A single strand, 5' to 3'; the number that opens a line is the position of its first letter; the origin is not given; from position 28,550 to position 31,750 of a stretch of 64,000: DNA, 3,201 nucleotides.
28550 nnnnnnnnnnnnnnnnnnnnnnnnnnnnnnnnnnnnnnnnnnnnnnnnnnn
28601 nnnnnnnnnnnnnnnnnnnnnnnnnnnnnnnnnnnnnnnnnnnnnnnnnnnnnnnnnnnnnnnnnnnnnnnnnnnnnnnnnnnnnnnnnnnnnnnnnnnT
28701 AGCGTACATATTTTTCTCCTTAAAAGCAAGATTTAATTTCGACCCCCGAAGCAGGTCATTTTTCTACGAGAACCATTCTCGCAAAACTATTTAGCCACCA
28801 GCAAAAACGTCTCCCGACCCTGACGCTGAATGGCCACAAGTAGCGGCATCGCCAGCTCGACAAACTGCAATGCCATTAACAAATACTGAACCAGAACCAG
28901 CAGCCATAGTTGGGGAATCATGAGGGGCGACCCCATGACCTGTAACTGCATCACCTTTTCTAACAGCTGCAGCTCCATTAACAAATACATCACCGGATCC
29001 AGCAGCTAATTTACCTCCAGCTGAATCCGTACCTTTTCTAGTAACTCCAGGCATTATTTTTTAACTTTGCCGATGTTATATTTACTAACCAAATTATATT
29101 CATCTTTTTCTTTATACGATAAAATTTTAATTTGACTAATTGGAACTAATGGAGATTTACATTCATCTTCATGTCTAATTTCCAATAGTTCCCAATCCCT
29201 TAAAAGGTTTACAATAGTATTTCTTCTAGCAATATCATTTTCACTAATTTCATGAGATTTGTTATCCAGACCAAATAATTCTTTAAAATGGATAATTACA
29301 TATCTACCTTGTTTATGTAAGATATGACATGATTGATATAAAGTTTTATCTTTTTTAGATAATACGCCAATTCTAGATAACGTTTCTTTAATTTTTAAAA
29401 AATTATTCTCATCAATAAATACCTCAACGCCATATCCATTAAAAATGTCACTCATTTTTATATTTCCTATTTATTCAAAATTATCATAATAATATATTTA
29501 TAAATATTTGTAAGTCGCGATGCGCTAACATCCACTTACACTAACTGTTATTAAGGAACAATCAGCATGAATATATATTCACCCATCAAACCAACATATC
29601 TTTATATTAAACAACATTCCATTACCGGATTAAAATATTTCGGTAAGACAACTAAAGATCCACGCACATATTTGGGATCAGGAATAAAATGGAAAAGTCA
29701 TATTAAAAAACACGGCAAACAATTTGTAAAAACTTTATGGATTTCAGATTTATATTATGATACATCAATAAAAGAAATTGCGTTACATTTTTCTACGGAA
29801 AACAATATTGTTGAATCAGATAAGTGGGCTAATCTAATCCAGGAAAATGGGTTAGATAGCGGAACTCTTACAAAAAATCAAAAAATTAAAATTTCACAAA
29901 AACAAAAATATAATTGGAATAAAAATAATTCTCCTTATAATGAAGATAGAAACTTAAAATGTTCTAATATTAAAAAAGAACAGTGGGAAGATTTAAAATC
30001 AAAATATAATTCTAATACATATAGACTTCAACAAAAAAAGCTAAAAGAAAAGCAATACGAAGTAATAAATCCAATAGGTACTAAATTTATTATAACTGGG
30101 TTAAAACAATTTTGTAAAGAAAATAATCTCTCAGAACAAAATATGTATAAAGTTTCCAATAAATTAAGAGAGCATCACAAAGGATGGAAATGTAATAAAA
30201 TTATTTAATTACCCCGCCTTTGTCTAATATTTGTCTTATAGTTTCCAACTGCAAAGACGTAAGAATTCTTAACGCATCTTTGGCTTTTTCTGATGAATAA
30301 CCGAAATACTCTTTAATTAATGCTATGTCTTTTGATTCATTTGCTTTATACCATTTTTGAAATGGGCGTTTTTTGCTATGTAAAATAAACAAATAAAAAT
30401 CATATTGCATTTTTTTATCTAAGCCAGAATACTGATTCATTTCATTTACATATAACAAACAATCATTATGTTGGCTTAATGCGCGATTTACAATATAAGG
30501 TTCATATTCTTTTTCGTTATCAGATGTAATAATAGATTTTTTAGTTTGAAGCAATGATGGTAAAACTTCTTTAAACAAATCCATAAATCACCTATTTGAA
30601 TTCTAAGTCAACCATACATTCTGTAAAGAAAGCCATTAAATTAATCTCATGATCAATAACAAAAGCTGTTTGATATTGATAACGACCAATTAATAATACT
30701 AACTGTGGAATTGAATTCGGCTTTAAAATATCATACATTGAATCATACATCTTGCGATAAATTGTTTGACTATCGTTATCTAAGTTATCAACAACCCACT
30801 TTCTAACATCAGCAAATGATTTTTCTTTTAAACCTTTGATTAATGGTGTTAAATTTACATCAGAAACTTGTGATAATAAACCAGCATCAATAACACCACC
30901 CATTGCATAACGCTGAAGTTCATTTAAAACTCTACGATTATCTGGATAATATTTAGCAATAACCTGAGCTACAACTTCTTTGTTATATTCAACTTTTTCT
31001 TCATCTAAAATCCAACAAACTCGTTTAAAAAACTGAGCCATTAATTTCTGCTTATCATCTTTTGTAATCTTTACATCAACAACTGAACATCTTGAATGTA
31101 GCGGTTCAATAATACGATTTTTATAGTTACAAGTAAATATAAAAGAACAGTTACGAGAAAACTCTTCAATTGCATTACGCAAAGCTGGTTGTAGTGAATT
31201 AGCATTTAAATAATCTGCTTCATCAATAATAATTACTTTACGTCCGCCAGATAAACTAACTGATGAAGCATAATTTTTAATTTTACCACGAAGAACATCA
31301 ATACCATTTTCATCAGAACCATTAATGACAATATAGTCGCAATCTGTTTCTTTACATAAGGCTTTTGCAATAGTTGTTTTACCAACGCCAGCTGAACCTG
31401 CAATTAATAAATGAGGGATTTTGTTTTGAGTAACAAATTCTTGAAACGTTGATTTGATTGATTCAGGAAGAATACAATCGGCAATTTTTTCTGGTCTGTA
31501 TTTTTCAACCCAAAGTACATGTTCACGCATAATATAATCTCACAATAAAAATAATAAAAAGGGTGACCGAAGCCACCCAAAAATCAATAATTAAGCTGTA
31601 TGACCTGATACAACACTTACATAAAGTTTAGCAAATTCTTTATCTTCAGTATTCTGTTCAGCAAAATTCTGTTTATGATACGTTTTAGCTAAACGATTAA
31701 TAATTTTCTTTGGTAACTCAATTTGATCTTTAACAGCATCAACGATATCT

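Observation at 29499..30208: Free-standing GIY-YIG endonuclease gene preceded by late promoter plus RBS-proximal hairpin (T4 seg/I-TevI-like translational control)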

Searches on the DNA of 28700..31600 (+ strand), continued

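Call 65: search_with_rna_model(model_id=R1, sources=[L001, L002, L095, L096, L097, L098, L099, L100, L101, L102, L103, L104, L105, L106, L107, L108, L109, L110, L111, L112, L113, L114, L115, L116, L117, L118, L119, L120, L121, L122, L123, L124, L125, L126, L127, L128, L129, L130, L131, L132, L133, L134, L135, L136, L137, L138, L139, L140, L141, L142, L143, L144, L145, L146, L147, L148, L149, L150, L151, L152, L153, L154, L155, L156, L157, L158, L159, L160, L161, L162, L163, L164, L165, L166, L167, L168, L169, L170, L171], max_evalue=0.01, make_alignment=true)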
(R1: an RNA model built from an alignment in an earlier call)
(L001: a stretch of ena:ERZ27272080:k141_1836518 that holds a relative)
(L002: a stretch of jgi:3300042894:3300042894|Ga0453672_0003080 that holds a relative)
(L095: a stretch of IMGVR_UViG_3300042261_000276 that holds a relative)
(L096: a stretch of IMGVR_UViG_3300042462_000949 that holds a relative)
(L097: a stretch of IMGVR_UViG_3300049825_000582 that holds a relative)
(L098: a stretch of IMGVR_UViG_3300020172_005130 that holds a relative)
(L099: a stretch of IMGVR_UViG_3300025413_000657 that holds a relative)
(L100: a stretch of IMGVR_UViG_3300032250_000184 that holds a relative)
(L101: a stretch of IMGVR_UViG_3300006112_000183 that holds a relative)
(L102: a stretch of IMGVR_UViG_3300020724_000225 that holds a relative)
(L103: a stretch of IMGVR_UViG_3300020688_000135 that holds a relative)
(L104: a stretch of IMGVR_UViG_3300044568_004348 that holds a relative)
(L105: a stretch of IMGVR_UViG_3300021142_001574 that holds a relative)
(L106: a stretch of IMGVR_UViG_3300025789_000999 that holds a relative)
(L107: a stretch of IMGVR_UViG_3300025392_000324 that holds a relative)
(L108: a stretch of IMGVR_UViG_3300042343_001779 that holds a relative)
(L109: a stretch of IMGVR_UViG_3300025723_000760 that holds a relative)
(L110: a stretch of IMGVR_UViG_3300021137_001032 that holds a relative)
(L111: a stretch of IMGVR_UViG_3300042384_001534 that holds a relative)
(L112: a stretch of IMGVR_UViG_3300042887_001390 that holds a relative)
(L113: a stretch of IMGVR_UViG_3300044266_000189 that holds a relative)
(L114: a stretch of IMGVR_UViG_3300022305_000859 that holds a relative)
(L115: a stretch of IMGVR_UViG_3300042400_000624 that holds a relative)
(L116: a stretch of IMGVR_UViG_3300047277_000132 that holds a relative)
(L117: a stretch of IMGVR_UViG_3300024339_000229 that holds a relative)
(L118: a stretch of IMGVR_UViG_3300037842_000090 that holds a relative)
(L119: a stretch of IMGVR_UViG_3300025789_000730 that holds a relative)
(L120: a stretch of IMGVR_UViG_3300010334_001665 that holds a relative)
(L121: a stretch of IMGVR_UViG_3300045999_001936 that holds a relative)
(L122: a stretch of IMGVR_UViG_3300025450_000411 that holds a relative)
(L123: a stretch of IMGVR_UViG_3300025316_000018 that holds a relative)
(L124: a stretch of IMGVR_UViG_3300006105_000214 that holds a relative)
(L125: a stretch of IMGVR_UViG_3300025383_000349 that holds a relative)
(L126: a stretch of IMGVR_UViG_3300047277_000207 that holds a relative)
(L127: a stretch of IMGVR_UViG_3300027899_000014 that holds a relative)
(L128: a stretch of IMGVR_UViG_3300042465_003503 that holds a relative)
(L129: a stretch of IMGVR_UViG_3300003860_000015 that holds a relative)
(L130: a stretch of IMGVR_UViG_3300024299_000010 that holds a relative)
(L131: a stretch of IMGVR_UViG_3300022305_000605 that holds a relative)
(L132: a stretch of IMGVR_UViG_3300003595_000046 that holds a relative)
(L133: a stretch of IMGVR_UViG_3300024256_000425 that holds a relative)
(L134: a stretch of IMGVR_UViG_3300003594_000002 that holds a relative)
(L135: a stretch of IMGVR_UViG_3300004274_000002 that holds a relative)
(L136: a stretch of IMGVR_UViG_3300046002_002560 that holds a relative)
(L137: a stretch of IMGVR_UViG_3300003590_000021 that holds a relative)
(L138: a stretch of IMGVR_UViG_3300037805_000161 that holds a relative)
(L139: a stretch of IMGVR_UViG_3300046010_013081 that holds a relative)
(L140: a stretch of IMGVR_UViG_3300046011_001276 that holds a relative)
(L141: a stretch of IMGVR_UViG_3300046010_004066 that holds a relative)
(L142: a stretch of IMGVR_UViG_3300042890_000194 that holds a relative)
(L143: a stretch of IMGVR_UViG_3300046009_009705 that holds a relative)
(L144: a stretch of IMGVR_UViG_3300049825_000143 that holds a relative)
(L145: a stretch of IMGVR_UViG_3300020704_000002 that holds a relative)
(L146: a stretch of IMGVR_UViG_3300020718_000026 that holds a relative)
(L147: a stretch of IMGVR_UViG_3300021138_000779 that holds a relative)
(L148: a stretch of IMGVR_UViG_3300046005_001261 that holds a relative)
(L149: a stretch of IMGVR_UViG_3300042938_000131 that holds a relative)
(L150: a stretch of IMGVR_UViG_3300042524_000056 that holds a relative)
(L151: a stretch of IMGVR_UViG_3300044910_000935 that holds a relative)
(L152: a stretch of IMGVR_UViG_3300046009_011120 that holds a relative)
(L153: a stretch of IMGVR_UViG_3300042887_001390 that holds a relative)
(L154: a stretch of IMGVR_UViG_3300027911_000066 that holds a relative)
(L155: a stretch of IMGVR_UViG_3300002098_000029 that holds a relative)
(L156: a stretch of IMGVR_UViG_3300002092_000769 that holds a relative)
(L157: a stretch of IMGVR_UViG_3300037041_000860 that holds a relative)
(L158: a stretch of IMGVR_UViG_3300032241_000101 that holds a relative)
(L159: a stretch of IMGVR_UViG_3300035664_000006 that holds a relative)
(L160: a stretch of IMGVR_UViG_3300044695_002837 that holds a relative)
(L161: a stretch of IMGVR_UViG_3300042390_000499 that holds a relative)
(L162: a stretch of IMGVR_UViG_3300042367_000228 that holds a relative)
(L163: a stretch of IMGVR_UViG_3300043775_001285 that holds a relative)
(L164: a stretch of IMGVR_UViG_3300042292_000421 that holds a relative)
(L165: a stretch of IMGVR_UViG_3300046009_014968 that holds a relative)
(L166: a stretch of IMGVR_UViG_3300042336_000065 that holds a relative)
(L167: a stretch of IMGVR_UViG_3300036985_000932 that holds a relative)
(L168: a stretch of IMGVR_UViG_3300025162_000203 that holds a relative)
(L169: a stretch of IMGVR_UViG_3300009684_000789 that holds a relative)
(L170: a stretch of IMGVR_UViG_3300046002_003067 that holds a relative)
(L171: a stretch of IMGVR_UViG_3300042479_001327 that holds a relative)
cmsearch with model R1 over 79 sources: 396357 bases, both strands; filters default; matches with E-value up to 0.01: 67.
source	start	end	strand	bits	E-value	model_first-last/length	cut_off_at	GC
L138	110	158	+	68.3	7.1e-14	1-48/48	no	0.33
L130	2398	2445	+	68.1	8.3e-14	1-48/48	no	0.38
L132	2398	2445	+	68.1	8.3e-14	1-48/48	no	0.38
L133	1841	1888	+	68.1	8.3e-14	1-48/48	no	0.38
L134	2398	2445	+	68.1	8.3e-14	1-48/48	no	0.38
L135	2398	2445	+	68.1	8.3e-14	1-48/48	no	0.38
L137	2398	2445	+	68.1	8.3e-14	1-48/48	no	0.38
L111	2416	2464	+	67.6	1.1e-13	1-48/48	no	0.31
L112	2416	2464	+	67.6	1.1e-13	1-48/48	no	0.31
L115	2416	2464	+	67.6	1.1e-13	1-48/48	no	0.31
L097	2440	2487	+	64.9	5.5e-13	1-48/48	no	0.35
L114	2440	2487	+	64.9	5.5e-13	1-48/48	no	0.35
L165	2418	2466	+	64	9.4e-13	1-48/48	no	0.43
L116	2441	2488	+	62.7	2e-12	1-48/48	no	0.4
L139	2420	2467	+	62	3.2e-12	1-48/48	no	0.52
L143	2420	2467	+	62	3.2e-12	1-48/48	no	0.52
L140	1761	1809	+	61.1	5.2e-12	1-48/48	no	0.41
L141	1637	1685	+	61.1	5.2e-12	1-48/48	no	0.41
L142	1339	1387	+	61.1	5.2e-12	1-48/48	no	0.41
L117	2426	2473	+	60.5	7.5e-12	1-48/48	no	0.42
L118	2423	2470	+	60.5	7.5e-12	1-48/48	no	0.42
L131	2420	2468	+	60.2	9.1e-12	1-48/48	no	0.41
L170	2440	2487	+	59.6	1.2e-11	1-48/48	no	0.4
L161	2415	2462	+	58.6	2.4e-11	1-48/48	no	0.38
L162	2415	2462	+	58.6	2.4e-11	1-48/48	no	0.38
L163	2415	2462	+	58.6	2.4e-11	1-48/48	no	0.38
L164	2415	2462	+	58.6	2.4e-11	1-48/48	no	0.38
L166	2415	2462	+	58.6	2.4e-11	1-48/48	no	0.38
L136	2438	2486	+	58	3.4e-11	1-48/48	no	0.35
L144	2418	2466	+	57.1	5.6e-11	1-48/48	no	0.33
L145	2422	2469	+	57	6e-11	1-48/48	no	0.38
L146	2422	2469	+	57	6e-11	1-48/48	no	0.38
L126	4294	4342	+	56.9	6.3e-11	1-48/48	no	0.47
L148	2415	2462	+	56.6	7.6e-11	1-48/48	no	0.35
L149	2415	2462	+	56.6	7.6e-11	1-48/48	no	0.35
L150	1666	1713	+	56.6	7.6e-11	1-48/48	no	0.35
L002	7995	8042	+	56.6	7.6e-11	1-48/48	no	0.38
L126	2417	2465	+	56.4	8.4e-11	1-48/48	no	0.35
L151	2421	2468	+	55.8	1.2e-10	1-48/48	no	0.48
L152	2421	2468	+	55.8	1.2e-10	1-48/48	no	0.48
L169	562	609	+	55.7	1.3e-10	1-48/48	no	0.35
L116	99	146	+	54.2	3.2e-10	1-48/48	no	0.44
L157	2439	2487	+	54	3.6e-10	1-48/48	no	0.43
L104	2425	2472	+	53.1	5.9e-10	1-48/48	no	0.48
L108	2425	2472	+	53.1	5.9e-10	1-48/48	no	0.48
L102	2439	2486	+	52.6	8.1e-10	1-48/48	no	0.42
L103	2439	2486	+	52.6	8.1e-10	1-48/48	no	0.42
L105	2439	2486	+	52.6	8.1e-10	1-48/48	no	0.42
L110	2439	2486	+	52.6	8.1e-10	1-48/48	no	0.42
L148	539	586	+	51.6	1.5e-09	1-48/48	no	0.38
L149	485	532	+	51.6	1.5e-09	1-48/48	no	0.38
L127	2439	2487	+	51.2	1.9e-09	1-48/48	no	0.35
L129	2439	2487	+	51.2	1.9e-09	1-48/48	no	0.35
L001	5938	5985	+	50.9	2.2e-09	1-48/48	no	0.38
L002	5938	5985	+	50.9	2.2e-09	1-48/48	no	0.38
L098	2441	2488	+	49.8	4.4e-09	1-48/48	no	0.44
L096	228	275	+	49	6.9e-09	1-48/48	no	0.48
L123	4616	4663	+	49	7e-09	1-48/48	no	0.38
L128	2424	2469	+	47.4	1.9e-08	1-48/48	no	0.43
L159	2440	2487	+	44.5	1e-07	1-48/48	no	0.48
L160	2440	2487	+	44.5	1e-07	1-48/48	no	0.48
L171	1957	2005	+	44.2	1.2e-07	1-48/48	no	0.41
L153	2423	2469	+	39.4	2.1e-06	1-48/48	no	0.43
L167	2424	2470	+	39.4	2.1e-06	1-48/48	no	0.43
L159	3663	3710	+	39.1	2.5e-06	1-48/48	no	0.38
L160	3663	3710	+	39.1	2.5e-06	1-48/48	no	0.38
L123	2441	2488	+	36.3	1.3e-05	1-48/48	no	0.4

Alignment A4: 67 matches aligned to the model, 49 columns, each read 5' to 3' on its own strand. Consensus structure (alignment columns), stored with it:
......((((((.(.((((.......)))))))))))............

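Call 81: search_dna_similar(query=L130:2395-2490:+, collection=phages, mode=distant, max_evalue=0.01, max_rows=30)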
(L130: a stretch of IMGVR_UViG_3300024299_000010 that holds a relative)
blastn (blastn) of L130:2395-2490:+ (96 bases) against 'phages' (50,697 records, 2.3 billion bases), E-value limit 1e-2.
No match.

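Call 89: search_with_rna_model(model_id=R1, sources=[L294, L174, L173, L011, L172], max_evalue=10)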
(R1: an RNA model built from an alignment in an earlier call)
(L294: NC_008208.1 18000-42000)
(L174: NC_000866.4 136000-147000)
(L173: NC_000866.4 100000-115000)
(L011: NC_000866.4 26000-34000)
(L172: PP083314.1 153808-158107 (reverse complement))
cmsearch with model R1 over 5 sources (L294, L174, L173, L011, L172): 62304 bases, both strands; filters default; matches with E-value up to 10: 0.
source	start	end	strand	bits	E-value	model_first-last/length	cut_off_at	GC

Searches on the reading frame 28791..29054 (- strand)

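Call 3: search_protein_families(library=pfam, proteins=[window:28791-29054:-], max_evalue=0.1)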
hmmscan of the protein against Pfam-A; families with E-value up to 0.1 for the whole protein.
window:28791-29054:- (87 aa): 3 families
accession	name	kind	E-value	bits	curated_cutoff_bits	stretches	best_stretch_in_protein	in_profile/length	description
PF05488.18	PAAR_motif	-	3.2e-10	40.5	27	1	11-74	6-65/70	PAAR motif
PF13665.11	Tox-PAAR-like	-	0.0056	17.2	31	0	14-38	76-100/108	Toxin PAAR-like domain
PF09160.16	FimH_man-bind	-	0.084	13.1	25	0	10-35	4-29/145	FimH, mannose binding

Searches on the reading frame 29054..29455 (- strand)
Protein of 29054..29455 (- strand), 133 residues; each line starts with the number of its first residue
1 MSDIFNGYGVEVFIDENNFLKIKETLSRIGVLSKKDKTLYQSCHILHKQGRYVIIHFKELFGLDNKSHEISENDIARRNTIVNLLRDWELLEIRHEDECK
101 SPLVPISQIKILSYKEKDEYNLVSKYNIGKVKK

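Call 3: search_protein_families(library=pfam, proteins=[window:29054-29455:-], max_evalue=0.1)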
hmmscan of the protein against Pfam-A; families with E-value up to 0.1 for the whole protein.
window:29054-29455:- (133 aa): 2 families
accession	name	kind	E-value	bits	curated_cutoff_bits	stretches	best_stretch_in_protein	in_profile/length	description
PF01818.22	Translat_reg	-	1.8e-37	128.4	25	1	15-129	8-122/122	Bacteriophage translational regulator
PF12078.13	DUF3557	-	0.023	15.1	26.2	1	31-88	81-137/154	Domain of unknown function (DUF3557)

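Call 4: search_protein_families(library=phrogs, proteins=[window:29054-29455:-], max_evalue=0.01)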
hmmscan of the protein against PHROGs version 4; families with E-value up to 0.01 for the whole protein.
window:29054-29455:- (133 aa): 1 family
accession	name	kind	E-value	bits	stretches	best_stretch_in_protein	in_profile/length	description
phrog_242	-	other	7.8e-50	169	1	10-132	10-133/136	translation repressor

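Call 21: find_related_loci(query=window:29054-29455:-, collection=viral_contigs, flank=3000)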
Query window:29054-29455:- (133 aa) in viral_contigs; peptide patterns used: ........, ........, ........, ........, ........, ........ (x = any residue, [..] = any of these).
442 stretches matched a pattern; 429 encode a relative of the query (tblastn E <= 1e-3); the best 80 are kept; 80 distinct loci.
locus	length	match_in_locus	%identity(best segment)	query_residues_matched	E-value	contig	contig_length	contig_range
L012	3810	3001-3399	100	1-133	3e-86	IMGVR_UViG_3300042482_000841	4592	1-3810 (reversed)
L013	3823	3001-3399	100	1-133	3e-86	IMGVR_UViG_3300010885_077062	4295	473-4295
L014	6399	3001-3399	100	1-133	3e-86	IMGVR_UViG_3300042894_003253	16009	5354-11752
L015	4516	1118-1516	100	1-133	3e-86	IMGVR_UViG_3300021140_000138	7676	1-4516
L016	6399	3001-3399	99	1-133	2e-85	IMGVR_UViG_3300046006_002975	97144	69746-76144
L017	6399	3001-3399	99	1-133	2e-85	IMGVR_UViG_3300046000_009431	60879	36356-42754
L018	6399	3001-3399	99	1-133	2e-85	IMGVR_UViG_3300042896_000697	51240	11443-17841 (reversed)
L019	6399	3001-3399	99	1-133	2e-85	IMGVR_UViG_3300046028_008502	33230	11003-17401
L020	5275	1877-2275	99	1-133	2e-85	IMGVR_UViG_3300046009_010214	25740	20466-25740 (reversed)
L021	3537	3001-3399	98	1-133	3e-85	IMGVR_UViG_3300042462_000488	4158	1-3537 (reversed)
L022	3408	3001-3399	98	1-133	3e-85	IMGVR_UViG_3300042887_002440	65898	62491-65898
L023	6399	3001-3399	98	1-133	4e-85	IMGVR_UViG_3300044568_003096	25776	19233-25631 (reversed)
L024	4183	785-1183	99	1-133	3e-85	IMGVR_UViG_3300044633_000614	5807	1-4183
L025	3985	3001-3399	99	1-133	3e-85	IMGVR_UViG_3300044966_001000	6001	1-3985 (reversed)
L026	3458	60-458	99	1-133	2e-85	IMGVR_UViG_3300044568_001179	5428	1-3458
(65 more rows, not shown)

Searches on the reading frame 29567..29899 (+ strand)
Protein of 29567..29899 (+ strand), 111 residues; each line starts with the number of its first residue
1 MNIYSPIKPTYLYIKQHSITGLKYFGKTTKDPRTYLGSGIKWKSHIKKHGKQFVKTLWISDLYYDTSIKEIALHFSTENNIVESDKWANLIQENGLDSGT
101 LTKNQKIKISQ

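Call 7: search_protein_families(library=pfam, proteins=[window:29567-29899:+], max_evalue=10)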
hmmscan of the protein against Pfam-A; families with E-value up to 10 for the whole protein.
seq(111 aa): 1 family
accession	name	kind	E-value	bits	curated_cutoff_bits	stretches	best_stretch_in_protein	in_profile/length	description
PF01541.30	GIY-YIG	-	0.054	14.2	22.6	1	11-65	3-58/78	GIY-YIG catalytic domain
